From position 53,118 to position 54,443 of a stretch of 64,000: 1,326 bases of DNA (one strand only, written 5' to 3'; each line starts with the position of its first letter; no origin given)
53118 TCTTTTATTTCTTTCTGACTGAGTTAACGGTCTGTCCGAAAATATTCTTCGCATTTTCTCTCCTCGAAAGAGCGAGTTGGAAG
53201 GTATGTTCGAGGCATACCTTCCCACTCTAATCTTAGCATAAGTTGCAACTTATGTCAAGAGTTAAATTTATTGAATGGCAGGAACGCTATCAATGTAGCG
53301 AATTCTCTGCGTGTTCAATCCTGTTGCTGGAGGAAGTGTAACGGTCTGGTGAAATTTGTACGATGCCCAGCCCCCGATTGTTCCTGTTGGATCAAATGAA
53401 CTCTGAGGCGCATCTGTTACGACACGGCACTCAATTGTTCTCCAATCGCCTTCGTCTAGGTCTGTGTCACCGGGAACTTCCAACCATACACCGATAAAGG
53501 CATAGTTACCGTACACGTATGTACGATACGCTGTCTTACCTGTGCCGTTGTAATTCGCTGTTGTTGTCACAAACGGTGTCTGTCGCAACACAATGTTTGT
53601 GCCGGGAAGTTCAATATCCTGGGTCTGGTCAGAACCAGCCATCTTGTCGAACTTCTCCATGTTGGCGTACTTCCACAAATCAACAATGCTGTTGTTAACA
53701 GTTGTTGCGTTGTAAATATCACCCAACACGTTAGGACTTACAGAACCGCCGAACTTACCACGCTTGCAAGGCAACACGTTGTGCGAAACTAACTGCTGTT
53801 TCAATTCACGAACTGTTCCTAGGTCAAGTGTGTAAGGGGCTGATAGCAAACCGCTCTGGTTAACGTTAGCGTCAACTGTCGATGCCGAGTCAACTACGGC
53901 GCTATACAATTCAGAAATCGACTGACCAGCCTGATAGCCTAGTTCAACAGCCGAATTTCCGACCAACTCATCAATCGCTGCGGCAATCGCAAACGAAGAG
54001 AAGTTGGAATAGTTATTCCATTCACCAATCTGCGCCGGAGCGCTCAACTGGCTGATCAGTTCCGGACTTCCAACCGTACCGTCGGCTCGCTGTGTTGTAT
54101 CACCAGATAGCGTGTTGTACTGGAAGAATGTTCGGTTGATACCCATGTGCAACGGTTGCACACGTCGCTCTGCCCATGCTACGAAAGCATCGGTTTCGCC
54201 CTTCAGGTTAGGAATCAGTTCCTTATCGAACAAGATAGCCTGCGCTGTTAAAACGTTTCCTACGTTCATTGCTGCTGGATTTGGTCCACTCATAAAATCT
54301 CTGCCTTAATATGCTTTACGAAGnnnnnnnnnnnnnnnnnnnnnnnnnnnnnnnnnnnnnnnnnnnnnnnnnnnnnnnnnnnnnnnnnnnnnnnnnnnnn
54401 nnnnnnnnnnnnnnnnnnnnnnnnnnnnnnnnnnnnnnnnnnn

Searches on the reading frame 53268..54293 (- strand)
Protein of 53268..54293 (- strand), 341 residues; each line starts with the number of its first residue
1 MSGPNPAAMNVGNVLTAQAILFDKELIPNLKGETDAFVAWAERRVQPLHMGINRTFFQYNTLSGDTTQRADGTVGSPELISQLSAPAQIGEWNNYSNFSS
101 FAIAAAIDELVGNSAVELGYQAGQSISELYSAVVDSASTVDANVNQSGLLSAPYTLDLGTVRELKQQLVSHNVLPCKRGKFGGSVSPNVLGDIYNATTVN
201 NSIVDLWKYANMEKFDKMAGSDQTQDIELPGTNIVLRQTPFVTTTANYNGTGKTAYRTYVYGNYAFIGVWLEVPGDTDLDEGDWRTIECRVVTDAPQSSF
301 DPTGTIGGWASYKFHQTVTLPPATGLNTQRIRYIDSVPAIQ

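Call 10: search_protein_families(library=phrogs, proteins=[window:53268-54293:-], max_evalue=0.001)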
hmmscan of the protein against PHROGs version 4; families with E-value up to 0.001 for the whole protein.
window:53268-54293:- (341 aa): 1 family
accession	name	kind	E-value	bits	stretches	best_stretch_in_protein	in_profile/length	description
phrog_1357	-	head and packaging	0.0003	20.8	1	21-209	36-235/356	major head protein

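Call 47: search_protein_families(library=pfam, proteins=[window:53268-54293:-], max_evalue=0.01)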
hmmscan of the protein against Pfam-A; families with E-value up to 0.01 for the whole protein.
window:53268-54293:- (341 aa): 0 families
